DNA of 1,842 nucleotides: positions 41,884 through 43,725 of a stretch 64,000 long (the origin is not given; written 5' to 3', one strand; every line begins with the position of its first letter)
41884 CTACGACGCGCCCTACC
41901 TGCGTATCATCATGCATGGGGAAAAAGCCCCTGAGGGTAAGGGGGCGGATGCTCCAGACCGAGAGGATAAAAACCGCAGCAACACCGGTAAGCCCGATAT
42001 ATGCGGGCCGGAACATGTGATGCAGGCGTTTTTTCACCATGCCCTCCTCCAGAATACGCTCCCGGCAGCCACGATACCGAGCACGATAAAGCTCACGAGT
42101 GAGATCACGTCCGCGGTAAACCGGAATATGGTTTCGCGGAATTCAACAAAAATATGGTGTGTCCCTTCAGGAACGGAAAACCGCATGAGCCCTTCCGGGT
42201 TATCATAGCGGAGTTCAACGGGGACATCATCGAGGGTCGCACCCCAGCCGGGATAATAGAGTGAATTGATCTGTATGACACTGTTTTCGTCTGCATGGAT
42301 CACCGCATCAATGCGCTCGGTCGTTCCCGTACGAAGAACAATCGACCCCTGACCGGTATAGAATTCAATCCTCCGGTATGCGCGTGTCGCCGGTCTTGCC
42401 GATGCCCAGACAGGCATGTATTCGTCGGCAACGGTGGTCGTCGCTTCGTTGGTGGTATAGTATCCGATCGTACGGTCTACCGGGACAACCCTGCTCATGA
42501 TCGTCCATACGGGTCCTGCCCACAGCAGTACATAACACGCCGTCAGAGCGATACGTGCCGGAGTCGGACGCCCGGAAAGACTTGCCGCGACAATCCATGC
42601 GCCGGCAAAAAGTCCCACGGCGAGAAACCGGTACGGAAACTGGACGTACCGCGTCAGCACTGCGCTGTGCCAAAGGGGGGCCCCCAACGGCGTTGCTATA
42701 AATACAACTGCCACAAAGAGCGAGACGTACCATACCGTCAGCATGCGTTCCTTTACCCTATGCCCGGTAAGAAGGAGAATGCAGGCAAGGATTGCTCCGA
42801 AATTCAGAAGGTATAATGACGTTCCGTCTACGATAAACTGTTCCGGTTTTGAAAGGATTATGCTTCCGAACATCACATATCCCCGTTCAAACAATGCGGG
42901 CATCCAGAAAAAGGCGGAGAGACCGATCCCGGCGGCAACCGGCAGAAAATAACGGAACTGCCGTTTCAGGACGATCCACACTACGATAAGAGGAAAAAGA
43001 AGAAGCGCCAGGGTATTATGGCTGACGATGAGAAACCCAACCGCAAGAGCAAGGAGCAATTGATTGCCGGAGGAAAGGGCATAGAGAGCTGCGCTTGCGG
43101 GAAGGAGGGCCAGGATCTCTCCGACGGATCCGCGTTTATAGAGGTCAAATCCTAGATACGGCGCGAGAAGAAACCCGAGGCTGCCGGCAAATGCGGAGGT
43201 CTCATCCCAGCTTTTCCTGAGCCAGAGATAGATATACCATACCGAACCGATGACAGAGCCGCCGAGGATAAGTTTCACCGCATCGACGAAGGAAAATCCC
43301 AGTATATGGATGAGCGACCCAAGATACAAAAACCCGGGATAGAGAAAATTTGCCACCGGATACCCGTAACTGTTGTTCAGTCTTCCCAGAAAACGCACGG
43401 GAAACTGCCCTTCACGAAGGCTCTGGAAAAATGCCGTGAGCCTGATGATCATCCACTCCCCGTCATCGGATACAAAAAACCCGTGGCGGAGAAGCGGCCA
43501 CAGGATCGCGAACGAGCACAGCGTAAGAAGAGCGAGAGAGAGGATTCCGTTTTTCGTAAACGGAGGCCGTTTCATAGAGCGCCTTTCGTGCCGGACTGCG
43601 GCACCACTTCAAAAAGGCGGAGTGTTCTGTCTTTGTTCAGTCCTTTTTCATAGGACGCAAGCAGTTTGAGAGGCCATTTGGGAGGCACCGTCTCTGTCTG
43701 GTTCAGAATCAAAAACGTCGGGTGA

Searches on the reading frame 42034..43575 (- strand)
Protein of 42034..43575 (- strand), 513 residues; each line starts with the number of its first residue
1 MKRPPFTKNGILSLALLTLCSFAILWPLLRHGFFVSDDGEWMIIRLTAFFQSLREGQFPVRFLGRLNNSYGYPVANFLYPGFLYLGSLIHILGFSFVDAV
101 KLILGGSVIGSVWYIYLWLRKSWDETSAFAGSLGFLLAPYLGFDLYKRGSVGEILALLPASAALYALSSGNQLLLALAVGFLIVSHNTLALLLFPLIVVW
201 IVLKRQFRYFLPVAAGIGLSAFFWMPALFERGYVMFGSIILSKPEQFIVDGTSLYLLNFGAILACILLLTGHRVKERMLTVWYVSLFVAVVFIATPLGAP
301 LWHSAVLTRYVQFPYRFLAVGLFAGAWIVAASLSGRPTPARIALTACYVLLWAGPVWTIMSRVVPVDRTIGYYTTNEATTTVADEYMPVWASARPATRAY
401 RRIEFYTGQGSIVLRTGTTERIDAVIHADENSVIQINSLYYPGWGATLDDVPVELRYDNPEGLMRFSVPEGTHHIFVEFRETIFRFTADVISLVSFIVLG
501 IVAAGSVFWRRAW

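Call 8: search_protein_families(library=pfam, proteins=[window:42034-43575:-], max_evalue=1)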
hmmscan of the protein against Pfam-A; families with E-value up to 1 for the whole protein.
window:42034-43575:- (513 aa): 0 families

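Call 9: search_protein_families(library=ncbifam, proteins=[window:42034-43575:-], max_evalue=1)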
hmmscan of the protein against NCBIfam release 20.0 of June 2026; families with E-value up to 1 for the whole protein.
window:42034-43575:- (513 aa): 2 families
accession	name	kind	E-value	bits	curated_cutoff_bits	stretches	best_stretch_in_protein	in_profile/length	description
NF007885.0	PRK10591.1-4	equivalog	0.052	13.8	181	0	317-366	16-64/95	hypothetical protein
TIGR00847.1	ccoS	equivalog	0.63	9.7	28.35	0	45-58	18-31/51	cbb3-type cytochrome oxidase assembly protein CcoS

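Call 19: find_homologous_proteins(query=window:42037-43575:-)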
Query window:42037-43575:- (513 aa): 1252 proteins with E <= 0.001 among 8000 candidates; the best 120 are listed.
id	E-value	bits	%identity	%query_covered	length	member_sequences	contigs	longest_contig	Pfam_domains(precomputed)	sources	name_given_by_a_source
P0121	0.0e+0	1146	100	100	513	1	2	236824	-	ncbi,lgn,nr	ncbi:hypothetical protein M1555_00555 [Patescibacteria group bacterium]|nr:hypothetical protein [Pat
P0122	1.1e-159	551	51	92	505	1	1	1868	-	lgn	-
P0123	1.4e-159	550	53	93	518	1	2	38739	-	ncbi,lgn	-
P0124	2.5e-156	540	51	95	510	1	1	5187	-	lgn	-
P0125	9.3e-156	538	49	94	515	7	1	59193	-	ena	-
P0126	1.8e-155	537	49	96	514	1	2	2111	-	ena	-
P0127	4.0e-155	536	51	95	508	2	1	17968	PF10131.16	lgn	-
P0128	1.8e-154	534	50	93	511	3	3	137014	-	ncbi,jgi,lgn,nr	ncbi:hypothetical protein KKG44_02725 [Patescibacteria group bacterium]|nr:hypothetical protein [Pat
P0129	3.0e-153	529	50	97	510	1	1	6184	-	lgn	-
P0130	5.7e-153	529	50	96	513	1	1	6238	-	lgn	-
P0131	7.0e-152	525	49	98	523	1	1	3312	-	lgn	-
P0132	7.8e-152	525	50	95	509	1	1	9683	-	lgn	-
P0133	4.3e-151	522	51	92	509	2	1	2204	-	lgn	-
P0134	4.4e-151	522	50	96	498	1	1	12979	-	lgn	-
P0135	5.3e-151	522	48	93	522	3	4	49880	-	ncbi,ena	-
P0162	2.3e-146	507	51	94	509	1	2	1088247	-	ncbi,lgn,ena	-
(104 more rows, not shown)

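Call 55: find_encoding_contigs(protein=P0162, flank=10000, max_places=2)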
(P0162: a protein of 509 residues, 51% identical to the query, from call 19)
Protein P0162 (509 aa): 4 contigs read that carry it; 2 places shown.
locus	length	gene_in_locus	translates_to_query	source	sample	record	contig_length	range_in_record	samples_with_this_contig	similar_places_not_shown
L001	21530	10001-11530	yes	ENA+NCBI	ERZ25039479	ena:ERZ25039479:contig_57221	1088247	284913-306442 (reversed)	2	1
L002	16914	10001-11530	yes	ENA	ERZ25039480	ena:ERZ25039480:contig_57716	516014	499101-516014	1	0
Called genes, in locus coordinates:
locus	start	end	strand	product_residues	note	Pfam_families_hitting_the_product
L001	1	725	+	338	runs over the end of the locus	PF01073:3Beta_HSD, PF01370:Epimerase, PF02719:Polysacc_synt_2, PF04321:RmlD_sub_bind, PF07993:NAD_binding_4, PF16363:GDP_Man_Dehyd, PF13460:NAD_binding_10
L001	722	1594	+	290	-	PF01370:Epimerase, PF04321:RmlD_sub_bind, PF02719:Polysacc_synt_2 (weak)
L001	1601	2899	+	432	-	PF03446:NAD_binding_2 (faint), PF03721:UDPG_MGDP_dh_N, PF00984:UDPG_MGDP_dh, PF03720:UDPG_MGDP_dh_C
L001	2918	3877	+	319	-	PF01073:3Beta_HSD (weak), PF01370:Epimerase, PF02719:Polysacc_synt_2, PF04321:RmlD_sub_bind, PF16363:GDP_Man_Dehyd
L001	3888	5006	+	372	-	PF00535:Glycos_transf_2, PF04138:GtrA_DPMS_TM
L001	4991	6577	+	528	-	PF13231:PMT_2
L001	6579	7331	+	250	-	PF00535:Glycos_transf_2, PF10111:Glyco_tranf_2_2 (weak)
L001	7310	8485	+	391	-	PF26314:MptA_B_family, PF09594:GT87 (weak)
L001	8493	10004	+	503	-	PF13231:PMT_2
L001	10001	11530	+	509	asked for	-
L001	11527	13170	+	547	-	-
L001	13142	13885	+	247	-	PF00535:Glycos_transf_2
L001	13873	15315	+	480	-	PF01943:Polysacc_synt, PF13440:Polysacc_synt_3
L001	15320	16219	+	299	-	PF00535:Glycos_transf_2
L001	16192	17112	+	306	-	PF00535:Glycos_transf_2, PF13641:Glyco_tranf_2_3, PF13632:Glyco_trans_2_3 (weak)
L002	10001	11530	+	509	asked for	-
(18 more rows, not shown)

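Call 57: find_encoding_contigs(protein=P0121, flank=3000, max_places=2)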
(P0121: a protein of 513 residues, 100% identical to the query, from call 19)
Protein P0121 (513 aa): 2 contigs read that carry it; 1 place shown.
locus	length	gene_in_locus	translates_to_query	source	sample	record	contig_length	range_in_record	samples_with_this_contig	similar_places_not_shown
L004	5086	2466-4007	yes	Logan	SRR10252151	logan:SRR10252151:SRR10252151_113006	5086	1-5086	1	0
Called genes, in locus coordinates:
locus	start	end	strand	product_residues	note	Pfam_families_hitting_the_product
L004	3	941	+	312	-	?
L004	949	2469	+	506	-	PF13231:PMT_2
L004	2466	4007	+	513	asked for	-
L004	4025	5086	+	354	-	?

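Call 73: predict_structure(alignment_id=A5)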
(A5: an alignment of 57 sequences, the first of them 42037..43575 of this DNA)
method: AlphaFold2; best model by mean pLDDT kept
length: 513 residues; sequences in the alignment: 57
mean_pLDDT: 94.3   pTM: 0.93
mean pLDDT of the five models: 94.3, 93.3, 92.8, 92.7, 92.7
residues with pLDDT >= 90: 452; 70-90: 51; 50-70: 8; < 50: 2
segments of 3 or more residues with pLDDT < 50: none
pLDDT, mean of each block of 10 residues (from residue 1): 72 98 97 93 95 92 92 90 98 97 98 98 96 98 96 98 97 97 97 97 97 98 94 90 91 97 97 87 98 97 92 95 98 96 97 96 95 81 85 90 96 93 98 97 96 97 97 97 94 97 88 66
secondary structure, 60 per line:
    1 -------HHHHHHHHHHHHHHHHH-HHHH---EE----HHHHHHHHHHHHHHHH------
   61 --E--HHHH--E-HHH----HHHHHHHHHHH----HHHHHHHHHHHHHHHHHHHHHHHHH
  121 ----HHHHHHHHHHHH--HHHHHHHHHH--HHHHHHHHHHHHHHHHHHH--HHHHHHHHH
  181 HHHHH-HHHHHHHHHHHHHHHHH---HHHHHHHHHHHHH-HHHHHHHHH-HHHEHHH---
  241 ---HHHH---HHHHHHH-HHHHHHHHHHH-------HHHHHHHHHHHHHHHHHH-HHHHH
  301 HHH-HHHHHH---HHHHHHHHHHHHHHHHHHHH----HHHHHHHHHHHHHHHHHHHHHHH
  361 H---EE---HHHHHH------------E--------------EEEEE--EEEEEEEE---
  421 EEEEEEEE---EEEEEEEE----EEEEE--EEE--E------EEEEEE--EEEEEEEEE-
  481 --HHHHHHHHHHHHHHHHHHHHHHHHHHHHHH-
elements in order: H8-24 H26-29 H39-54 H66-69 H81-91 H96-120 H125-136 H139-148 H151-169 H172-185 H187-203 H207-219 H221-229 H244-247 H251-257 H259-269 H277-294 H296-303 H305-310 H314-333 H338-361 H370-375 E403-407 E410-417 E421-428 E432-439 E444-448 E451-453 E463-468 E471-479 H483-512
